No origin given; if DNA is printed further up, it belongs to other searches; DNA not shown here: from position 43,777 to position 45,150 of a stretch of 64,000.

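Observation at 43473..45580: ParM/ParR-like partition cassette bracketed by two different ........-box repeat arrays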

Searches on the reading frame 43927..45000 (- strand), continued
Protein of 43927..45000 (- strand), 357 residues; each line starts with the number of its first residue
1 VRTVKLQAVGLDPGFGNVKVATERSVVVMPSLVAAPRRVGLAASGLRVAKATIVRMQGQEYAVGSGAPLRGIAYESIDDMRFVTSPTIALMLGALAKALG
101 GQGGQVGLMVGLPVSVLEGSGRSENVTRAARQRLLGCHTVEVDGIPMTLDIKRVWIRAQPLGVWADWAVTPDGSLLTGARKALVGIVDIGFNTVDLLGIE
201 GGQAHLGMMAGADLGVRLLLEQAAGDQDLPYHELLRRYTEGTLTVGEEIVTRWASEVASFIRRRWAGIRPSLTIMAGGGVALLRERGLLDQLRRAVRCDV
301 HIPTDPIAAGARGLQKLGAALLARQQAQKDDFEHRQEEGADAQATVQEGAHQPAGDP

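Call 85: fold_search(model_id=the predicted structure, library=pdb)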
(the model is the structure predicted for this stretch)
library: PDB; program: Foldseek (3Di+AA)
matches with E <= 10: 1269; with E <= 0.001: 753
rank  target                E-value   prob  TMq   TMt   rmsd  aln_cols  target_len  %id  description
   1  8x1i                  2.4e-18  1.00  0.69  0.67   4.6       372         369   16  ParM present of genome of Desufitobacterium hafniense - Dh-cParM1 (released 2024-11-13)
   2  3js6                  5.7e-18  1.00  0.71  0.77   4.6       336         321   16  Crystal structure of apo psk41 parM protein (released 2010-01-26)
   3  2fsj                  7.9e-17  1.00  0.65  0.71   4.7       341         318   18  Crystal structure of Ta0583, an archaeal actin homolog, native data (released 2006-04-18)
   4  9rmi_A                1.1e-16  1.00  0.65  0.68   5.3       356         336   20  Cryo-EM structure of the CorM filament in the presence of CorR from cyanobacterium Anabaena sp. PCC 7120 (released 2026-04-08)
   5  6izr_1                3.2e-16  1.00  0.65  0.66   5.0       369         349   15  Whole structure of a 15-stranded ParM filament from Clostridium botulinum (released 2019-06-19)
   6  2fsk_A                2.0e-15  1.00  0.64  0.70   5.0       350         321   18  Crystal structure of Ta0583, an archaeal actin homolog, SeMet data (released 2006-04-18)
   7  7x54_A                2.2e-15  1.00  0.62  0.76   4.2       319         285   16  A Cbc-ParM filament with ADP (released 2023-03-08)
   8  2fsk_B                3.3e-15  1.00  0.65  0.70   5.2       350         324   18  Crystal structure of Ta0583, an archaeal actin homolog, SeMet data (released 2006-04-18)
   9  6ixw_C                5.8e-15  1.00  0.63  0.65   5.6       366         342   15  pCBH ParM non-polymerisable quadruple mutant (released 2019-06-19)
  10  4xe8                  9.9e-15  1.00  0.58  0.57   7.6       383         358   17  Bacillus thuringiensis ParM with ADP (released 2016-03-16)
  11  2fsn_B                1.2e-14  1.00  0.62  0.70   4.7       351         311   18  Crystal structure of Ta0583, an archaeal actin homolog, complex with ADP (released 2006-04-18)
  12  4xho                  2.4e-14  1.00  0.59  0.57   7.9       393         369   18  Bacillus thuringiensis ParM with ATP (released 2016-03-09)
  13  4xe7                  2.5e-14  1.00  0.57  0.49   8.5       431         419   15  Bacillus thuringiensis ParM in apo form (released 2016-03-09)
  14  4a61                  2.7e-14  1.00  0.59  0.66   5.4       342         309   14  ParM from plasmid R1 in complex with AMPPNP (released 2012-11-07)
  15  7x3h                  3.2e-14  1.00  0.41  0.50   8.9       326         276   16  The structure of Clostridium botulinum ParM in the apo conformation (released 2023-03-08)
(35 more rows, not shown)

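Call 94: search_dna_similar(query=window:43930-44991:-, collection=plasmids, mode=protein, max_rows=12)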
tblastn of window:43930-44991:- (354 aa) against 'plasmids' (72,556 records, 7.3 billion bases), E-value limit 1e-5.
No match.

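Call 95: search_dna_similar(query=window:43930-44991:-, collection=phages, mode=protein, max_rows=8, max_evalue=0.001)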
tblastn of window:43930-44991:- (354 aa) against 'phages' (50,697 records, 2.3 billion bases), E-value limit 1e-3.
Records with a match: 1; places in all: 1; records where one place covers at least 80% of the query: 0.
Best place of each record, by identity: <60% 1.
By first word of the organism name: Virus 1.
By host as written in the record: - 1.
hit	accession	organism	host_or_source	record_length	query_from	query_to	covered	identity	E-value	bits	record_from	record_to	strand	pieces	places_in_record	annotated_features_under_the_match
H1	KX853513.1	Virus Rctr41k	enrichment culture DAMO/AAA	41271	3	280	79%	31.0%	9e-13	76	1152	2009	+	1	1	hypothetical protein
